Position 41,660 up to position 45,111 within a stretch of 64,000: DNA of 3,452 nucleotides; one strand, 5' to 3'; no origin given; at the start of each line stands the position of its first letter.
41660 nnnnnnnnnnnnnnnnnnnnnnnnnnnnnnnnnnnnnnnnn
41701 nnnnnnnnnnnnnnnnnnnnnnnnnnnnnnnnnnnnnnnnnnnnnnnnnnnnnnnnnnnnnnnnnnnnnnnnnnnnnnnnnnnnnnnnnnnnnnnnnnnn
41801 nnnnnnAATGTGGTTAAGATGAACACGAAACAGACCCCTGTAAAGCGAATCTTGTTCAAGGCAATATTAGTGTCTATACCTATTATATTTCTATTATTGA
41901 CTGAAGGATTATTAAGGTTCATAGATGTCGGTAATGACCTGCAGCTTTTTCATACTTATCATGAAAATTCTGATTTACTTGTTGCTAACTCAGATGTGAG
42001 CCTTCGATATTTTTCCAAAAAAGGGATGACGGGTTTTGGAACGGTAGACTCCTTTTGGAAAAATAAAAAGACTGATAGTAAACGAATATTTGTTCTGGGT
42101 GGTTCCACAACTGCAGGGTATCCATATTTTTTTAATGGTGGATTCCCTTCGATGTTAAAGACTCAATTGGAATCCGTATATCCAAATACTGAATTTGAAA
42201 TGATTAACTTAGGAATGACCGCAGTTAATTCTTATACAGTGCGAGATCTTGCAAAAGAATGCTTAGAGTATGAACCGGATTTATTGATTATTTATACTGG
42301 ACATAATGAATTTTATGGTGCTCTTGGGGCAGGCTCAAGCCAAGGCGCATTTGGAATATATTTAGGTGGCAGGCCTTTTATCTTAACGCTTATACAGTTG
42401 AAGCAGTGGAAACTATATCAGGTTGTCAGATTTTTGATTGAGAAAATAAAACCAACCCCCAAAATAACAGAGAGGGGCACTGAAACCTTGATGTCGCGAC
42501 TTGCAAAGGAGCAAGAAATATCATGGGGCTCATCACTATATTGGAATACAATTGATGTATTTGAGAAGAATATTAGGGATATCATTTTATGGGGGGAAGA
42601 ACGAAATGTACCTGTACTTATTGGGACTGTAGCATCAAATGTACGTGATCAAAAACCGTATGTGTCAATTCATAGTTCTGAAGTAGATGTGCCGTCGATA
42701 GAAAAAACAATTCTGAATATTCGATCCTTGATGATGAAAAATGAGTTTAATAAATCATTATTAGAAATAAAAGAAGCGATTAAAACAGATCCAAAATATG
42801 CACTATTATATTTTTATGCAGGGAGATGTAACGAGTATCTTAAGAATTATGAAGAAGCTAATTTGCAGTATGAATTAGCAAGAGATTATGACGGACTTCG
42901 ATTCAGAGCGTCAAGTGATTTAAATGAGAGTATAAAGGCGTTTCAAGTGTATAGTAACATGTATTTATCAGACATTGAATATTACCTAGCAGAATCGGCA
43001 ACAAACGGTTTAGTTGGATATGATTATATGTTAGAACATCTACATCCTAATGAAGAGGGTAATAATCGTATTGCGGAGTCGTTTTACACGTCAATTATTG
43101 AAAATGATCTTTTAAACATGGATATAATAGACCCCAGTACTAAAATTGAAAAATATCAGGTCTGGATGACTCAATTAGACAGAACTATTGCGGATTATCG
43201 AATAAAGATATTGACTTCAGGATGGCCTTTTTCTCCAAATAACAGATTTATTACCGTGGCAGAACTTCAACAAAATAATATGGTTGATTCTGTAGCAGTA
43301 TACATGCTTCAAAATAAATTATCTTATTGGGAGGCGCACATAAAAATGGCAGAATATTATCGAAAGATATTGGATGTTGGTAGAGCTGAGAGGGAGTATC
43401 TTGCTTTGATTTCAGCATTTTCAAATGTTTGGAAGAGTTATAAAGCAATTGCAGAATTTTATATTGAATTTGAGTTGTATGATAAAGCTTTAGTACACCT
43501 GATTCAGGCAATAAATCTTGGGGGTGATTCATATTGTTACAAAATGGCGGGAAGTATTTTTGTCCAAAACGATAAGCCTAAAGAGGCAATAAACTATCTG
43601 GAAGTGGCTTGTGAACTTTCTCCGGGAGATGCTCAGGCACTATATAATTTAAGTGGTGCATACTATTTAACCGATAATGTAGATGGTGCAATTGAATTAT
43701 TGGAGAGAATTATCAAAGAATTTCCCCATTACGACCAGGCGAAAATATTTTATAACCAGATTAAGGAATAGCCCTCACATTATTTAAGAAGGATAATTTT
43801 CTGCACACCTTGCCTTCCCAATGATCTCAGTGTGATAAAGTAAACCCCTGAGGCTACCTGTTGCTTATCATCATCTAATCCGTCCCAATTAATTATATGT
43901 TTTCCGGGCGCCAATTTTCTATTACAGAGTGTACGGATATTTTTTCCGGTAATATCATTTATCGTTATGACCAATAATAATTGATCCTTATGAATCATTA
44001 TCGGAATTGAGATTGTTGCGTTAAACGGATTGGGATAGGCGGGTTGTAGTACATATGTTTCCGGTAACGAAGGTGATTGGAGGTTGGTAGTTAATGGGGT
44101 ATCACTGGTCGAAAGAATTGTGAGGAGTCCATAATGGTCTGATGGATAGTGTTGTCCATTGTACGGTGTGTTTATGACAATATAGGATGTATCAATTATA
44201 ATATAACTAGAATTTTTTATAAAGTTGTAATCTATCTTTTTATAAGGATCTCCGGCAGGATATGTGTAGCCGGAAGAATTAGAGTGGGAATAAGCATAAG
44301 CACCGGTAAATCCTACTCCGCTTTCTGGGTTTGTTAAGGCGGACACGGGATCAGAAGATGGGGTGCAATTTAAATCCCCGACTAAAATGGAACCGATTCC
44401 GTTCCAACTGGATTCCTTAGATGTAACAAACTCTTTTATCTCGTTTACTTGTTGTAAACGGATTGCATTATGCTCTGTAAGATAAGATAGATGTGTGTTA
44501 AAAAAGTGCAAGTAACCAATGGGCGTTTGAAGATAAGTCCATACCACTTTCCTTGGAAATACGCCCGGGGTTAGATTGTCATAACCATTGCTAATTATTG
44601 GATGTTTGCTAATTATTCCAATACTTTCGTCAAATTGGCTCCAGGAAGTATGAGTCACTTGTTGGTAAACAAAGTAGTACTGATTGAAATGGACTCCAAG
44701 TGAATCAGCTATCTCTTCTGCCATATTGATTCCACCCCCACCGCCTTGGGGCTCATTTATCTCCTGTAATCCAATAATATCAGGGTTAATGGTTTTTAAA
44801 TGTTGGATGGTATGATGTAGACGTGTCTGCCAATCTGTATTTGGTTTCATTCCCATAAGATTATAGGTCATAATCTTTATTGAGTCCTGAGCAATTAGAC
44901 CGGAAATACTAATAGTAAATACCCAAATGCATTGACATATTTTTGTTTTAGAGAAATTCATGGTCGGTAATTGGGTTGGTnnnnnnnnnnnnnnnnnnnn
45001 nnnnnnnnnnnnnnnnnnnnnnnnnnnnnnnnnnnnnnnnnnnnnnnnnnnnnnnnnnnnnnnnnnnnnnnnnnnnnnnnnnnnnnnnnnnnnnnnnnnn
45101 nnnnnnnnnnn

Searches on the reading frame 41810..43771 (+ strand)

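Call 8: search_protein_families(library=pfam, proteins=[window:41810-43771:+])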
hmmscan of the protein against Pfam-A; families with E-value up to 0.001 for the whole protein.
window:41810-43771:+ (653 aa): 12 families
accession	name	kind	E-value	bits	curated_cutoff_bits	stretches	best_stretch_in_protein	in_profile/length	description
PF13432.12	TPR_16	-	7.6e-12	45.9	32.7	1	579-640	2-63/65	Tetratricopeptide repeat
PF14559.12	TPR_19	-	1.9e-10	41.4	25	1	585-644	2-61/68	Tetratricopeptide repeat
PF13428.12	TPR_14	-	5.9e-10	39.3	23.5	0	578-614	5-41/44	Tetratricopeptide repeat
PF13424.12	TPR_12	-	4.7e-08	33.6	30.1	0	546-603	8-74/77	Tetratricopeptide repeat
PF07719.23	TPR_2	-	9.7e-08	32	27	0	608-640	1-33/34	Tetratricopeptide repeat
PF13472.12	Lipase_GDSL_2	-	4.1e-07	31.1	32.9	1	95-212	1-99/178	GDSL-like Lipase/Acylhydrolase family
PF13174.12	TPR_6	-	1.5e-06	28.9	26.3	1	609-640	1-32/33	Tetratricopeptide repeat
PF13414.12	TPR_11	-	1.9e-06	27.9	26.8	0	581-619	1-39/42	TPR repeat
PF00657.28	Lipase_GDSL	-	5.9e-05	23.8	23.6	0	365-424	146-207/208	GDSL-like Lipase/Acylhydrolase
PF25060.1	ARM_TT21_2nd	-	7e-05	22.9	27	0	587-651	201-265/270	Tetratricopeptide repeat protein 21 second ARM domain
PF12895.13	ANAPC3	-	0.00011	22.9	27.2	0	589-640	4-54/82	Anaphase-promoting complex, cyclosome, subunit 3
PF13431.12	TPR_17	-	0.00018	22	24.4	0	321-350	3-32/34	Tetratricopeptide repeat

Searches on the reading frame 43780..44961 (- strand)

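Call 8: search_protein_families(library=pfam, proteins=[window:43780-44961:-])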
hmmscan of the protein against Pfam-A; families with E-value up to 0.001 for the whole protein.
window:43780-44961:- (393 aa): 4 families
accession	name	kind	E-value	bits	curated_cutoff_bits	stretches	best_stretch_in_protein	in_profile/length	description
PF03372.29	Exo_endo_phos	-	3.3e-10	40.5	24.5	1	31-276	1-225/225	Endonuclease/Exonuclease/phosphatase family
PF13860.13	FlgD_ig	-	4.4e-07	30.2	27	1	330-378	25-73/79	FlgD Ig-like domain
PF18962.6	Por_Secre_tail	-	1.5e-05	25.7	27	1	309-390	2-74/75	Secretion system C-terminal sorting domain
PF22669.2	Exo_endo_phos2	-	0.00015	21.8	27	0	31-211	1-193/288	Endonuclease/Exonuclease/phosphatase family 2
